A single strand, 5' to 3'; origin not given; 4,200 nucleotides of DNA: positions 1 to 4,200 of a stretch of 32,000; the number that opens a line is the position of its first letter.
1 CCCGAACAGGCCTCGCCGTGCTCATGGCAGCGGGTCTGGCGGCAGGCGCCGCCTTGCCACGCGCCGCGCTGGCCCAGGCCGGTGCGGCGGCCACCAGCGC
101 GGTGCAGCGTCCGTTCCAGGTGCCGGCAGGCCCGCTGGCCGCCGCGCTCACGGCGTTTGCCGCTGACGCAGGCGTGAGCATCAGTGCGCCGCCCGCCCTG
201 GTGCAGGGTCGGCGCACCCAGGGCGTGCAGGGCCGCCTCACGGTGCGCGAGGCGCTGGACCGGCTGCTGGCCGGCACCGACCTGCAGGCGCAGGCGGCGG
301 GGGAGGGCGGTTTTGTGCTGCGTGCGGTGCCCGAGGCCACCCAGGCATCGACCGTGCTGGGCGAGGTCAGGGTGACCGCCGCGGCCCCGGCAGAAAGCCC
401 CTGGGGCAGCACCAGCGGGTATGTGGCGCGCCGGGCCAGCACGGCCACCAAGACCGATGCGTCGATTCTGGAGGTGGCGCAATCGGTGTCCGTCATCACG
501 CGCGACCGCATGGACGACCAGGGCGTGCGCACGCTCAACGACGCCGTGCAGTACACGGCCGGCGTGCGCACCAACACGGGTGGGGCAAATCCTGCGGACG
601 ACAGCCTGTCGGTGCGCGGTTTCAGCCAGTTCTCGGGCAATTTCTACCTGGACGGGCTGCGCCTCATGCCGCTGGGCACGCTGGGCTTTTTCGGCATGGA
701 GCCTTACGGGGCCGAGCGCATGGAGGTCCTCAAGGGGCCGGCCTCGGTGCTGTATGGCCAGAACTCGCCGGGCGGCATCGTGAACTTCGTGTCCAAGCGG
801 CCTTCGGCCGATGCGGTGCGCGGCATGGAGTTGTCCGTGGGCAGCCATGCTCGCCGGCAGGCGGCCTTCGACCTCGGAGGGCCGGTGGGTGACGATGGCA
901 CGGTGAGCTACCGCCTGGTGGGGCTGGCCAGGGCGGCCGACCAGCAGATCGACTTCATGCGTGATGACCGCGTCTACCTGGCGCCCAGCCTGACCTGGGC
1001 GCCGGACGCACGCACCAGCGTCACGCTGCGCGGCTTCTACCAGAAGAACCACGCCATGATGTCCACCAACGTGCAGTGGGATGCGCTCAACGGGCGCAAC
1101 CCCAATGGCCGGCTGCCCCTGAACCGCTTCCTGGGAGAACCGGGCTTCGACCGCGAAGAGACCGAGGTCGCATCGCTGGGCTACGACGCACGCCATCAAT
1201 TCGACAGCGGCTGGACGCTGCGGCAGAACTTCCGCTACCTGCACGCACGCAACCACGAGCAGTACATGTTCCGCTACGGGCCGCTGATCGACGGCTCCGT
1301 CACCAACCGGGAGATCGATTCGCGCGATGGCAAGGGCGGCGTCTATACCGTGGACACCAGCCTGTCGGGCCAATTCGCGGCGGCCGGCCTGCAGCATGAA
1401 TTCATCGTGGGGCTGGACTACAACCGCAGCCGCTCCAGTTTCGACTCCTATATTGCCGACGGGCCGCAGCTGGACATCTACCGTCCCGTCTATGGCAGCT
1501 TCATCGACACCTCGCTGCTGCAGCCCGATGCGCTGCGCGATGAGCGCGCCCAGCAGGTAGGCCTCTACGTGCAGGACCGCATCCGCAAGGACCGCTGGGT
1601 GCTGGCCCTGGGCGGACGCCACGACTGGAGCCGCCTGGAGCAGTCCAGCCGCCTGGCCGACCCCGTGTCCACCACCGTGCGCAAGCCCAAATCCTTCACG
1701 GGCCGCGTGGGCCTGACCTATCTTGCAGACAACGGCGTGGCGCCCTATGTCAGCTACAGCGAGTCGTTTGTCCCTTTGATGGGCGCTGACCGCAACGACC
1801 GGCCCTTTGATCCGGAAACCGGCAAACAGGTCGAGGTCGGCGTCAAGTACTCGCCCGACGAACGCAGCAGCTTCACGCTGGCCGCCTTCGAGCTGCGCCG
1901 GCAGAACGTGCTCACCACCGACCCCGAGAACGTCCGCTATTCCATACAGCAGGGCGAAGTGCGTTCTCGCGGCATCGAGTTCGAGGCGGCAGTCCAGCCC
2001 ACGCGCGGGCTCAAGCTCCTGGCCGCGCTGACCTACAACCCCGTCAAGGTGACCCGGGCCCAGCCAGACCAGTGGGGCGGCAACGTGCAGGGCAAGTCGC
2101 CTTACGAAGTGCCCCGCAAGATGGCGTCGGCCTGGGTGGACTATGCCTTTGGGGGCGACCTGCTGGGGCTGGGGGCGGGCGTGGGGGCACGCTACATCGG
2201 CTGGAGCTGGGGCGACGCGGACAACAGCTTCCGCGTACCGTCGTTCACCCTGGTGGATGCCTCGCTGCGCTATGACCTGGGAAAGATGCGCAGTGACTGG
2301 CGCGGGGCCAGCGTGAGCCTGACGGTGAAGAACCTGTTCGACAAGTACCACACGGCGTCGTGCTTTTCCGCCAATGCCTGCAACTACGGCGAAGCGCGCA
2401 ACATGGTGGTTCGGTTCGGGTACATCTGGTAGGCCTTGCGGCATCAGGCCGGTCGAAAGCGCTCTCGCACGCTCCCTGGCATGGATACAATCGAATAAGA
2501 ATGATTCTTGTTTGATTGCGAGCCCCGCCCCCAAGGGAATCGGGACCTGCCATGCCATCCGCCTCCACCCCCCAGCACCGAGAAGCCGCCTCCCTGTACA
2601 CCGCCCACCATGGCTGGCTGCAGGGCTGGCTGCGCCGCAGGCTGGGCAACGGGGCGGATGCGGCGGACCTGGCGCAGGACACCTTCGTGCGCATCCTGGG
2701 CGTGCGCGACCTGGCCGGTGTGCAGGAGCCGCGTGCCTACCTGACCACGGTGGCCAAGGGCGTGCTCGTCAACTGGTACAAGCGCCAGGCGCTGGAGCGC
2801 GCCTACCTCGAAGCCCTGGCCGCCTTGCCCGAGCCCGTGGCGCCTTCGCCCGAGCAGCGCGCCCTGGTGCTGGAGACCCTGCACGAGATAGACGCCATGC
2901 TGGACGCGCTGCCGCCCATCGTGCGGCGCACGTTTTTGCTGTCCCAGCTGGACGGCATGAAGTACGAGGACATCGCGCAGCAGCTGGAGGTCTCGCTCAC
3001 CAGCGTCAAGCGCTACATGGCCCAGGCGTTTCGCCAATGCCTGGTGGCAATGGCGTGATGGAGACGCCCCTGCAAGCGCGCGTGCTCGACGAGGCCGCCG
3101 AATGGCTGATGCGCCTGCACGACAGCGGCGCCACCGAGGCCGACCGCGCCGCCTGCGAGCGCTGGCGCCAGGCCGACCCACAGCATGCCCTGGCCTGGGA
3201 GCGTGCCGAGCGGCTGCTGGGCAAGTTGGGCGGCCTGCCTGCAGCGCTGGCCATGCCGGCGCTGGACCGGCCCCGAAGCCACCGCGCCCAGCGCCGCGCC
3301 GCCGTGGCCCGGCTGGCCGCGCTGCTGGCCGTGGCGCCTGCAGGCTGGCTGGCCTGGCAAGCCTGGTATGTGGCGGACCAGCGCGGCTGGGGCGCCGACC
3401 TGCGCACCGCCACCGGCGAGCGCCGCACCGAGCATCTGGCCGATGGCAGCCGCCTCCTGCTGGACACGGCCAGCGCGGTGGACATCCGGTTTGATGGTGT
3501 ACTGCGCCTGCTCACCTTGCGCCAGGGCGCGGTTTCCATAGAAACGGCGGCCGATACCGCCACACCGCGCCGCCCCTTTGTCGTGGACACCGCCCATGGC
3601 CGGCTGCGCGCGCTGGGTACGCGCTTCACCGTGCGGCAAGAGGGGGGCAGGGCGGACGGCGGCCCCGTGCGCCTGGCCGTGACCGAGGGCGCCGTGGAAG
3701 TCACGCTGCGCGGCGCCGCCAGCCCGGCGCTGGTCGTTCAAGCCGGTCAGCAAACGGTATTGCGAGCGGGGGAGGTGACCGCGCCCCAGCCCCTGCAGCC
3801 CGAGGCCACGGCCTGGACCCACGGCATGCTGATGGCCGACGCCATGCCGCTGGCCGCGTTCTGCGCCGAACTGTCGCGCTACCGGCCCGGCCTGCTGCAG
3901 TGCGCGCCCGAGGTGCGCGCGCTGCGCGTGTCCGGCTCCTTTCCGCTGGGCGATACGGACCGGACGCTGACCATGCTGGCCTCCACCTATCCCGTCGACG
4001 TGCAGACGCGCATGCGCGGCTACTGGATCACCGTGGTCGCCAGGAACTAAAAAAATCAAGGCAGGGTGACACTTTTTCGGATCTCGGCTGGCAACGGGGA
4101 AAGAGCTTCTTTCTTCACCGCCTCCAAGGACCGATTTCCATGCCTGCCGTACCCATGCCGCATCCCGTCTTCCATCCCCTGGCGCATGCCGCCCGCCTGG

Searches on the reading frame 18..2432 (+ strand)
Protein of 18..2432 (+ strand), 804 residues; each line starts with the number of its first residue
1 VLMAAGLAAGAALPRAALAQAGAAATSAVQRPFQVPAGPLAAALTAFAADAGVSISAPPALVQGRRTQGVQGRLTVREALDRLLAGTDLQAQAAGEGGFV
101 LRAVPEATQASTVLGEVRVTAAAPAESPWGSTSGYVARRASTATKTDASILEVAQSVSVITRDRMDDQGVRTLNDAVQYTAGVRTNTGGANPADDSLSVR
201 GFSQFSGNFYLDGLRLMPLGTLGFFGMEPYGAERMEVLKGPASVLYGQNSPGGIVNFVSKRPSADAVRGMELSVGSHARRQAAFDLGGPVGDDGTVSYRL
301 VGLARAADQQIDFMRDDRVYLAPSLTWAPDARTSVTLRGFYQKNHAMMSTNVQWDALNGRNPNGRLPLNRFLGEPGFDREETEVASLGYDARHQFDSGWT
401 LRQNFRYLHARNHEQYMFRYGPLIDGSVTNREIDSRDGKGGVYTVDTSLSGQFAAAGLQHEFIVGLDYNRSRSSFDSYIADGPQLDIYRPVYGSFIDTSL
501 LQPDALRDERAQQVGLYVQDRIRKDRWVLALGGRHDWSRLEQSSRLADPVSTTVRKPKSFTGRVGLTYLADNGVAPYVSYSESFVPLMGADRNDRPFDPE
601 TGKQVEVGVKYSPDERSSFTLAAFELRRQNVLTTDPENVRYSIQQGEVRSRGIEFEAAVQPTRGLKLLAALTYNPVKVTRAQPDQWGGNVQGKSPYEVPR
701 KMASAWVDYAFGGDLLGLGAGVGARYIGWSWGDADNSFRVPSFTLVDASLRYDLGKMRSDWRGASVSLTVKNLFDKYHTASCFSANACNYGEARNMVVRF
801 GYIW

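Call 8: search_protein_families(library=pfam, proteins=[window:18-2432:+], max_evalue=0.001)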
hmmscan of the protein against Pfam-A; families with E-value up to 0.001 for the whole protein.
window:18-2432:+ (804 aa): 3 families
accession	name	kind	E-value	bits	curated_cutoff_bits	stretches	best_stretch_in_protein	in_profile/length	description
PF00593.30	TonB_dep_Rec_b-barrel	-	2e-68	232.7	27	1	329-773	9-436/436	TonB dependent receptor-like, beta-barrel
PF07715.20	Plug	-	2.3e-25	89.6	23.9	1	151-254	3-107/107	TonB-dependent Receptor Plug Domain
PF07660.19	STN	-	5.2e-11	42.6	28.4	1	53-103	1-51/52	Secretin and TonB N terminus short domain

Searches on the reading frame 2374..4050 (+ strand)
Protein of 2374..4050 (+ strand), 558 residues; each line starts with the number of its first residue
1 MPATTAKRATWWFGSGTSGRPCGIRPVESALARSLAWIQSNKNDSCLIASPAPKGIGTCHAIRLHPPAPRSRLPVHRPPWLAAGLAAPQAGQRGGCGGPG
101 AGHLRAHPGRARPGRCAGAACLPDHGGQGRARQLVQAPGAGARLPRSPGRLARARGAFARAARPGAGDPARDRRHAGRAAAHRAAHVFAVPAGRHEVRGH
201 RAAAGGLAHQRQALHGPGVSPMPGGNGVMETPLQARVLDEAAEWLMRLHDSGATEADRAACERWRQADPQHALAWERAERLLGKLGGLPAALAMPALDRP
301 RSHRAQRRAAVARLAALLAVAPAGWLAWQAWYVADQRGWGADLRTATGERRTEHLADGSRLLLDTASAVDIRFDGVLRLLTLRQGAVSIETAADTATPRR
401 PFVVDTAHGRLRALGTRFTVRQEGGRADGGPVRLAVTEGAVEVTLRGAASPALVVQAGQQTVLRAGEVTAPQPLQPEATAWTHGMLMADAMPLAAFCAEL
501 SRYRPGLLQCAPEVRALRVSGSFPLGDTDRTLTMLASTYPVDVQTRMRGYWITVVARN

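Call 8: search_protein_families(library=pfam, proteins=[window:2374-4050:+], max_evalue=0.001)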
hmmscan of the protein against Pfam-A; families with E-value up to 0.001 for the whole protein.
window:2374-4050:+ (558 aa): 2 families
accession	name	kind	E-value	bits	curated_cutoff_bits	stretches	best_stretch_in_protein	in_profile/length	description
PF04773.18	FecR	-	3.4e-17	63.1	24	1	342-442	2-97/97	FecR protein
PF16220.10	DUF4880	-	7e-16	58.3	25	1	239-281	1-43/43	Domain of unknown function (DUF4880)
